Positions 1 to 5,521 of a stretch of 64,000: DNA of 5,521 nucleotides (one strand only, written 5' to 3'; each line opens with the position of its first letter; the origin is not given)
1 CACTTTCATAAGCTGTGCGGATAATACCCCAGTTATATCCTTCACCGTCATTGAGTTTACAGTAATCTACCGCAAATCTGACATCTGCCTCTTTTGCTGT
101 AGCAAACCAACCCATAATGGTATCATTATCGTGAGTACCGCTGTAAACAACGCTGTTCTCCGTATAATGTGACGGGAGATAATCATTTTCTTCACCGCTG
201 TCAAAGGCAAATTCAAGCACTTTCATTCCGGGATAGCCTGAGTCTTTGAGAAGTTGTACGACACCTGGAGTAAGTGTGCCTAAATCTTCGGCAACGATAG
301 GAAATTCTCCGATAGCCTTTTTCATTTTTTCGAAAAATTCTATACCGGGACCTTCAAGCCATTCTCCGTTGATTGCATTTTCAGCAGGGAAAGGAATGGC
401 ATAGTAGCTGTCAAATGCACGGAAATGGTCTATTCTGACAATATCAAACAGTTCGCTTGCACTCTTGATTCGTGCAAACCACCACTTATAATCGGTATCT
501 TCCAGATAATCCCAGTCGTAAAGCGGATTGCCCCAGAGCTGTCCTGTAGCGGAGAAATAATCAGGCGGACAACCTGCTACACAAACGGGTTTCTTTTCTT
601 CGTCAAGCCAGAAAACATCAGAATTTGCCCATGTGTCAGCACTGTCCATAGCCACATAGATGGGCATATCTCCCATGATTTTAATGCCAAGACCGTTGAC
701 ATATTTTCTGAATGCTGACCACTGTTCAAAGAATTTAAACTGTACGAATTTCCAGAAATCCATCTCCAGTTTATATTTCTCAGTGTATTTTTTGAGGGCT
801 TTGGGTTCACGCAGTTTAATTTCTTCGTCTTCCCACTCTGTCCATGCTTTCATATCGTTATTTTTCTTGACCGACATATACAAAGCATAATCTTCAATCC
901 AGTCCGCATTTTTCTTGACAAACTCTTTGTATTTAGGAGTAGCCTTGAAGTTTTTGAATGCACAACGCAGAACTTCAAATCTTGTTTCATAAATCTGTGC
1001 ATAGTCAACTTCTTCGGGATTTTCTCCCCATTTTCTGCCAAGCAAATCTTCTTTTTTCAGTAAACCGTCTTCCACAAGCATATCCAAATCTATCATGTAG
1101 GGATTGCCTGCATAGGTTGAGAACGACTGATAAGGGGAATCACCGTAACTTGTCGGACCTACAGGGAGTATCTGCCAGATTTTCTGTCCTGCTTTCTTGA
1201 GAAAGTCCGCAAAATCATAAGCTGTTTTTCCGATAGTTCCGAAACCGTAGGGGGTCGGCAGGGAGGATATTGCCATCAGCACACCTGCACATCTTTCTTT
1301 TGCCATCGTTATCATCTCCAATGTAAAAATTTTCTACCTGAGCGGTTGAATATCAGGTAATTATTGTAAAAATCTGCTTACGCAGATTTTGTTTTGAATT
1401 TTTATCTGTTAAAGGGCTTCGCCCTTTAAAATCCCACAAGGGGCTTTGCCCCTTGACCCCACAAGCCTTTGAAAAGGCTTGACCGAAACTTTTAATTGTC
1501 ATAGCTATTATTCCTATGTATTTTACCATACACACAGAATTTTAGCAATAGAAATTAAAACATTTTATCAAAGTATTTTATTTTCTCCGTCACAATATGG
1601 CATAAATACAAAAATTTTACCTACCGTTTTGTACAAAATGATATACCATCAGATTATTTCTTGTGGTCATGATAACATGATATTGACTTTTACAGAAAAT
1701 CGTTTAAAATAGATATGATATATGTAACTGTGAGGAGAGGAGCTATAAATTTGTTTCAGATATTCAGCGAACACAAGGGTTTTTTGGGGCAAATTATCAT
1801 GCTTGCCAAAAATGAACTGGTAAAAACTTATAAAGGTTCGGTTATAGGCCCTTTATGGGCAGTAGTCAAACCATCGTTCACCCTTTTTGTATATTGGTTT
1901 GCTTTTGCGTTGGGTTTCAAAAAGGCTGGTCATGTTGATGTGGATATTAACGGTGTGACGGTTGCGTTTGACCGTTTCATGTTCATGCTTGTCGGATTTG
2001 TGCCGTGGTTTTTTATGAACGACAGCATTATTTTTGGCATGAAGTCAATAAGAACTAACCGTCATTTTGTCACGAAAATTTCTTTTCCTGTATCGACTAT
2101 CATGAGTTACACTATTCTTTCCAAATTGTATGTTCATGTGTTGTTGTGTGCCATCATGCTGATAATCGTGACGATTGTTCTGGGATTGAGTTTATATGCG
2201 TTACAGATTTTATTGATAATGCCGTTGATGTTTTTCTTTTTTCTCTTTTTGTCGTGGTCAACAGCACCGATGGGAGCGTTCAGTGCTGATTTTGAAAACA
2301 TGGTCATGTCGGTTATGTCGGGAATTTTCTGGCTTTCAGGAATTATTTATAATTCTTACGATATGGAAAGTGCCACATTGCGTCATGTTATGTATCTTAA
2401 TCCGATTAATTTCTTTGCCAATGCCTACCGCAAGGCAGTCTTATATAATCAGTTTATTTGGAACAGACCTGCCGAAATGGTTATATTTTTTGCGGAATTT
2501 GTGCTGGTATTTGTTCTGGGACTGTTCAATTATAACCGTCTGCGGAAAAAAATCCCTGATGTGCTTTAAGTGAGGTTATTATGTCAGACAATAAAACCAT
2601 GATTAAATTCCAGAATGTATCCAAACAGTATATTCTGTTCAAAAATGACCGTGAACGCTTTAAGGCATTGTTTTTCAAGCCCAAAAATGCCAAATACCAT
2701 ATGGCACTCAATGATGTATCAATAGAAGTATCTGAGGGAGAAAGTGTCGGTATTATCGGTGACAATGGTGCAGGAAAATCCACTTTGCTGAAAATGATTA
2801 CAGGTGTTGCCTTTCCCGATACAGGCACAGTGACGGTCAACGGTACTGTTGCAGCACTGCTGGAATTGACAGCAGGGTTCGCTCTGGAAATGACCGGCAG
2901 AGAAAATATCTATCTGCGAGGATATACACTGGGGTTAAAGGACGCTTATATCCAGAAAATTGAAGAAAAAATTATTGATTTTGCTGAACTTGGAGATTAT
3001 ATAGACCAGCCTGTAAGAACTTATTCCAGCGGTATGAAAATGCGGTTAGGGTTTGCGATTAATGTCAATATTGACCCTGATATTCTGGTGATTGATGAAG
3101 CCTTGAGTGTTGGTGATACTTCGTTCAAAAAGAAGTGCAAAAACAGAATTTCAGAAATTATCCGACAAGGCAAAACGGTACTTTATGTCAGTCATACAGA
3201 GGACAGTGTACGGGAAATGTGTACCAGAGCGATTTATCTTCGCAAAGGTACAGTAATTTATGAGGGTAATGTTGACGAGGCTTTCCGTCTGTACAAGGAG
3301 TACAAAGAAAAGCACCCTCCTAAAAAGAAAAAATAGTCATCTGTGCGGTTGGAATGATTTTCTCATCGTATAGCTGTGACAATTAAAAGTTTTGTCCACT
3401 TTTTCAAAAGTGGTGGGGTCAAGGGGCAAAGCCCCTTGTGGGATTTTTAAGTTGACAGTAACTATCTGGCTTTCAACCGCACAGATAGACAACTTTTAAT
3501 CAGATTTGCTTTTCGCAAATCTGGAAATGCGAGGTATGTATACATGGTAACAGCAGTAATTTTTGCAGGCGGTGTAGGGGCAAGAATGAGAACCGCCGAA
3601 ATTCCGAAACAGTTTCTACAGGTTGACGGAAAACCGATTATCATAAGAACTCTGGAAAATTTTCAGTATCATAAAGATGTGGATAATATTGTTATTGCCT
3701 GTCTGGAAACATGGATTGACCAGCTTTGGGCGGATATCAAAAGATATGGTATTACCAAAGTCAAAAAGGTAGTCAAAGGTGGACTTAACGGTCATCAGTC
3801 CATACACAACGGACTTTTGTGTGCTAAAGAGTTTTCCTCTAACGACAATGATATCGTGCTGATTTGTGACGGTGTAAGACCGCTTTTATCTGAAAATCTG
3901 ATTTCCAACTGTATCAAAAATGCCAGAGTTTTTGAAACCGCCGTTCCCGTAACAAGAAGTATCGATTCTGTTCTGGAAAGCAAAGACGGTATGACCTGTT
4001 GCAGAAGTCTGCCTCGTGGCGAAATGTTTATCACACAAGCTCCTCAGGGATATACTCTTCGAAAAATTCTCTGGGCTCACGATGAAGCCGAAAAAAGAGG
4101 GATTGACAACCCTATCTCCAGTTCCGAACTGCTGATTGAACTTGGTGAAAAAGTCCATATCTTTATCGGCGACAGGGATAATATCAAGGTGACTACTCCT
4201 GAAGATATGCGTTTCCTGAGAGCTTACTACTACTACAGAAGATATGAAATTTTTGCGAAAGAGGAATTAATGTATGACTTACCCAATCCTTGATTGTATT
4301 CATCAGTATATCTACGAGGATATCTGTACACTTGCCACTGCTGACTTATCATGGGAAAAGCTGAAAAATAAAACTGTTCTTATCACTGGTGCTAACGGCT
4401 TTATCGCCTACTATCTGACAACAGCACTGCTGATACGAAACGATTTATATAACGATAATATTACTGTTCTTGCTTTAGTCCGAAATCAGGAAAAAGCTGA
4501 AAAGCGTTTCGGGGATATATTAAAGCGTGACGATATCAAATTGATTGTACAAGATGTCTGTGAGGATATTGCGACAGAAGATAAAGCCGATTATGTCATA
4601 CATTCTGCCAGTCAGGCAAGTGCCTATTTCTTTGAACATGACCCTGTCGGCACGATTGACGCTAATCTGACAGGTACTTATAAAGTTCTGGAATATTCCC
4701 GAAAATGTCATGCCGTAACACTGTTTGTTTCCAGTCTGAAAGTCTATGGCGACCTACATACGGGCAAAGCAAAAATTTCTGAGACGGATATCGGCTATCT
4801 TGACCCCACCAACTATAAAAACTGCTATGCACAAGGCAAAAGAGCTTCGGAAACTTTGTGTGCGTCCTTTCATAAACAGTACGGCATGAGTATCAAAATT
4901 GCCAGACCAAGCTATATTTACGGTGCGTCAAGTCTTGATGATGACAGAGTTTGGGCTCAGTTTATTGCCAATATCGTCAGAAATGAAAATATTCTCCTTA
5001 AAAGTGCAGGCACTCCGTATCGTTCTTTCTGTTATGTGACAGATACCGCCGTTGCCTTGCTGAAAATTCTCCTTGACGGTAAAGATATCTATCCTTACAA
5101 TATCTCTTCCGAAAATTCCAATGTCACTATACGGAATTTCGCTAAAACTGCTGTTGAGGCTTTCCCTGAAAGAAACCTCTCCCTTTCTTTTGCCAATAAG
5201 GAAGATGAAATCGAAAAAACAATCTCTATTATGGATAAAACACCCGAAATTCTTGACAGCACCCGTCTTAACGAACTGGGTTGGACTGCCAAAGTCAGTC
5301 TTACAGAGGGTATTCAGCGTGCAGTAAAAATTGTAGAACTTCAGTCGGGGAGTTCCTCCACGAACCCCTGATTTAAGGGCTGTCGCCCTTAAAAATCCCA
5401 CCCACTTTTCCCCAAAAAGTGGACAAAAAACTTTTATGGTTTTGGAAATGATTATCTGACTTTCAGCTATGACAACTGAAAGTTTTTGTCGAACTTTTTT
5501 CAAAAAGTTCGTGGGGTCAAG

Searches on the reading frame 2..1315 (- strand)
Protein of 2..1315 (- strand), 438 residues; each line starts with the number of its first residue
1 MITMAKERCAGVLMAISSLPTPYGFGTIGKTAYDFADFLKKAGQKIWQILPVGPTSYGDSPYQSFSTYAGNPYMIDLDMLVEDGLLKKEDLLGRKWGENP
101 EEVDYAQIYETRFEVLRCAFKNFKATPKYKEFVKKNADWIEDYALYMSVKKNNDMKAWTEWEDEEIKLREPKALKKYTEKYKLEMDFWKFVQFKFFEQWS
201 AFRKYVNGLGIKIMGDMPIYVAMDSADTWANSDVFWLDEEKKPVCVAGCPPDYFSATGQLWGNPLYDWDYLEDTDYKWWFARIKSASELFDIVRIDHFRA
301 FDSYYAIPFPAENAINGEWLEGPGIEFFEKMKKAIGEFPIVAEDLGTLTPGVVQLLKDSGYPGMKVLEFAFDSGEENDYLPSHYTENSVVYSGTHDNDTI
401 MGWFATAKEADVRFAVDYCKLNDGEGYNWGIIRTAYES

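Call 42: search_protein_families(library=pfam, proteins=[window:2-1315:-], max_evalue=0.00001)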
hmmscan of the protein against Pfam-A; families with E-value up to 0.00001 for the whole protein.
window:2-1315:- (438 aa): 1 family
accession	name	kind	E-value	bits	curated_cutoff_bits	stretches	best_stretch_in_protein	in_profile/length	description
PF02446.23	Glyco_hydro_77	-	5.8e-164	546.8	25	1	14-438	1-423/465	4-alpha-glucanotransferase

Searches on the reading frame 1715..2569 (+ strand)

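Call 42: search_protein_families(library=pfam, proteins=[window:1715-2569:+], max_evalue=0.00001)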
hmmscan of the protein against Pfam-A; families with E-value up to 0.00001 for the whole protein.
window:1715-2569:+ (284 aa): 1 family
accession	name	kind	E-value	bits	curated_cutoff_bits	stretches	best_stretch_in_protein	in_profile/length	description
PF01061.29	ABC2_membrane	-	1.1e-13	51.7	26.9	1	26-241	2-209/211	ABC-2 type transporter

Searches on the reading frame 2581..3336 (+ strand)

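Call 42: search_protein_families(library=pfam, proteins=[window:2581-3336:+], max_evalue=0.00001)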
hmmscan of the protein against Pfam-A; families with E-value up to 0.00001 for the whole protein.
window:2581-3336:+ (251 aa): 1 family
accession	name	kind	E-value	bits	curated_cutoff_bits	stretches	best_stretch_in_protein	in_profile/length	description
PF00005.33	ABC_tran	-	1.3e-20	74.9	25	1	43-175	1-136/137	ABC transporter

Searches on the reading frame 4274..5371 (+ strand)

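Call 42: search_protein_families(library=pfam, proteins=[window:4274-5371:+], max_evalue=0.00001)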
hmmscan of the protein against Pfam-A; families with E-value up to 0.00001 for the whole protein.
window:4274-5371:+ (365 aa): 5 families
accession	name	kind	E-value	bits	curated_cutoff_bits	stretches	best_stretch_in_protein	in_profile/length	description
PF01370.27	Epimerase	-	3.9e-40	138.2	20.9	1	35-277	1-239/240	NAD dependent epimerase/dehydratase family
PF16363.11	GDP_Man_Dehyd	-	3.5e-24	86.3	27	1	36-349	1-331/332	GDP-mannose 4,6 dehydratase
PF07993.18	NAD_binding_4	-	8.6e-17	61.6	20.1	1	37-220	1-212/258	Male sterility protein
PF01073.25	3Beta_HSD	-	1.5e-13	50.9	22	1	36-261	1-224/280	3-beta hydroxysteroid dehydrogenase/isomerase family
PF04321.23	RmlD_sub_bind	-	2.6e-06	27.2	27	1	34-219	2-155/287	RmlD substrate binding domain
